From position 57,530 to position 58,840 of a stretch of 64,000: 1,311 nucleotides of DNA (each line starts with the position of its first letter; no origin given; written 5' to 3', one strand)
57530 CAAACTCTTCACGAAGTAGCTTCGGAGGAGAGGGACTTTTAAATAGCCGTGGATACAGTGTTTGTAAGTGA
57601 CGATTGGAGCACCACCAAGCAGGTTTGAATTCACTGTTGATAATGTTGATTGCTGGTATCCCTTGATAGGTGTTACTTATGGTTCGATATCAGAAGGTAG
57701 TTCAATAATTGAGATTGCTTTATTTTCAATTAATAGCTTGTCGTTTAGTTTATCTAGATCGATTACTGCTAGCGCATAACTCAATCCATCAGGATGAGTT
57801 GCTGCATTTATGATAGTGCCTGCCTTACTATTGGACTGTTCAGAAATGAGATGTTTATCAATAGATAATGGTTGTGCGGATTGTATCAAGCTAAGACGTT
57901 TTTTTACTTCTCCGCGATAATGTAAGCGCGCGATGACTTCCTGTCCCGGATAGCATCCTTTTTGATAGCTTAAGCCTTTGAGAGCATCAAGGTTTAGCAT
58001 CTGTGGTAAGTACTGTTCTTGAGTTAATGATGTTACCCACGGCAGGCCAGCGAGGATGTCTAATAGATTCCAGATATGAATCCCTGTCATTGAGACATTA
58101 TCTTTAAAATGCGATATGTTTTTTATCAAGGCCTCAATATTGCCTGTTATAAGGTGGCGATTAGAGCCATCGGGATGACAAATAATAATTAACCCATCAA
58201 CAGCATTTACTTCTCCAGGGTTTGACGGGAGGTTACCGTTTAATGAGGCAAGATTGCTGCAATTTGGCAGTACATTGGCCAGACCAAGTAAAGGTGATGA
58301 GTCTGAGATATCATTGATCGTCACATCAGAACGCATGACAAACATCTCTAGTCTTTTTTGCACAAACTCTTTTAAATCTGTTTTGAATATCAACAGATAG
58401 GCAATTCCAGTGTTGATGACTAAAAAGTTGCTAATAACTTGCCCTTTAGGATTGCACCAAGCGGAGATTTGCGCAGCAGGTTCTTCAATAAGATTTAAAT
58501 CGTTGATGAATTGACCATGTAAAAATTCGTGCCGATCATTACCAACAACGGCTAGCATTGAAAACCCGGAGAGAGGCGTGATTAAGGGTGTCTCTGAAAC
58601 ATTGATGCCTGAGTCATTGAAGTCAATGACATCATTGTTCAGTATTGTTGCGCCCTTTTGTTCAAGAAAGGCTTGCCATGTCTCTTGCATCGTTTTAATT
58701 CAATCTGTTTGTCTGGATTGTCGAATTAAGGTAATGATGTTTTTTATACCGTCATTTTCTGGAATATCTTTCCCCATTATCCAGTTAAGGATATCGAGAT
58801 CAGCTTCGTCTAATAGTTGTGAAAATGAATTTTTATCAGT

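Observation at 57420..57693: YheT-like hydrolase: complete conserved reading frame but no start codon; ATGA->ATAA at the overlap with ygfZ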

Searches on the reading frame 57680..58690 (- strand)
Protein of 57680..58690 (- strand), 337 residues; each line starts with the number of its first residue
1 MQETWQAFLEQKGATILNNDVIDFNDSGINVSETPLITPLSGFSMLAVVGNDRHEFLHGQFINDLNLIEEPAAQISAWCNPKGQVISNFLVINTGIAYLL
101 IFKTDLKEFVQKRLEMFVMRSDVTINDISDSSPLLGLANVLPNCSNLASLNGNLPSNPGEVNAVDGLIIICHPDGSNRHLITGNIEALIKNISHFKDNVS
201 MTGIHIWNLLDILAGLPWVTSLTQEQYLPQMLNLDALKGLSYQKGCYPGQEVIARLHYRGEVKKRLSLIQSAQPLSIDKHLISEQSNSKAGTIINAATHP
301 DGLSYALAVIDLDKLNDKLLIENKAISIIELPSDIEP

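Call 5: search_protein_families(library=pfam, proteins=[window:57680-58690:-])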
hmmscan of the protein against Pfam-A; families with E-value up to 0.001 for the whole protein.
window:57680-58690:- (337 aa): 1 family
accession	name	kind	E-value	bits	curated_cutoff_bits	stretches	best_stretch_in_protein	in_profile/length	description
PF01571.26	GCV_T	-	1.8e-06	27.8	25.6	1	40-137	45-143/255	Aminomethyltransferase folate-binding domain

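Call 6: search_protein_families(library=ncbifam, proteins=[window:57680-58690:-])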
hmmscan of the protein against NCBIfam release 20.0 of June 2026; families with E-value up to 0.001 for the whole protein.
window:57680-58690:- (337 aa): 4 families
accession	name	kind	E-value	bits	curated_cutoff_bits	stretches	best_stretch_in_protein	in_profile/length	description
NF007110.0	PRK09559.1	equivalog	1.6e-35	122.7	219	1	39-316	23-302/327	tRNA-modifying protein YgfZ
TIGR03317.2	CAF17_like_YgfZ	equivalog_domain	2.6e-29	101.9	49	1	207-311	1-110/113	CAF17-like 4Fe-4S cluster assembly/insertion protein YgfZ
NF001567.0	PRK00389.1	subfamily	0.00012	21.2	300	1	43-134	53-145/359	glycine cleavage system aminomethyltransferase GcvT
TIGR00528.1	gcvT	equivalog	0.00081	18.4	235.85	0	44-104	52-114/362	glycine cleavage system aminomethyltransferase GcvT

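Call 65: list_cluster_members(proteins=[window:56685-57650:-, window:56685-57422:-, window:57680-58690:-])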
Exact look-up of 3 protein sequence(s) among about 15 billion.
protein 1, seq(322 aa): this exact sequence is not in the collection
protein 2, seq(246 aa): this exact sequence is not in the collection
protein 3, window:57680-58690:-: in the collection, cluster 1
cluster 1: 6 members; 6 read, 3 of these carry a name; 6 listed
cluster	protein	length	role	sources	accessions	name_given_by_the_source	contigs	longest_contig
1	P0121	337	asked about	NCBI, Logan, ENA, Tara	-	strand:- start:59935 stop:60948 length:1014 start_codon:yes stop_codon:yes ...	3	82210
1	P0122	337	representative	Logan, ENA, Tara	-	strand:- start:2794 stop:3807 length:1014 start_codon:yes stop_codon:yes ...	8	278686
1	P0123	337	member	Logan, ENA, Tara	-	strand:- start:569 stop:1582 length:1014 start_codon:yes stop_codon:yes gene_type:complete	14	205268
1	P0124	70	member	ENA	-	-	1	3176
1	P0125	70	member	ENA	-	-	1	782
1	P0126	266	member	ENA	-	-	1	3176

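Call 66: find_encoding_contigs(protein=window:57680-58690:-, flank=2500, max_places=5)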
Protein window:57680-58690:- (337 aa): 4 contigs read that carry it; 2 places shown.
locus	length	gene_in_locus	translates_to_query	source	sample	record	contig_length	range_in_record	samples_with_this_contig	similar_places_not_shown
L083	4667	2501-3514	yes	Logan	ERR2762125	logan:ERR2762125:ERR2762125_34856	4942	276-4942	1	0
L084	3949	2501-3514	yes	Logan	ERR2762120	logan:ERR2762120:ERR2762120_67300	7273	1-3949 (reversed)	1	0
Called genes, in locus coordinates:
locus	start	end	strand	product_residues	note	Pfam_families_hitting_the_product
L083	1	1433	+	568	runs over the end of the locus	?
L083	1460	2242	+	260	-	PF13085:Fer2_3, PF13183:Fer4_8, PF13237:Fer4_10 (weak), PF13534:Fer4_17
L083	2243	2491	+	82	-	PF03937:Sdh5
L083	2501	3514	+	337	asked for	-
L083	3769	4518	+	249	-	PF00561:Abhydrolase_1, PF12146:Hydrolase_4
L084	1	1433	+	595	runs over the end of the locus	PF00890:FAD_binding_2, PF02910:Succ_DH_flav_C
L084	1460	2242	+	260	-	PF13085:Fer2_3, PF13183:Fer4_8, PF13237:Fer4_10 (weak), PF13534:Fer4_17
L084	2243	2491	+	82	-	PF03937:Sdh5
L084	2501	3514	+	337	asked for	-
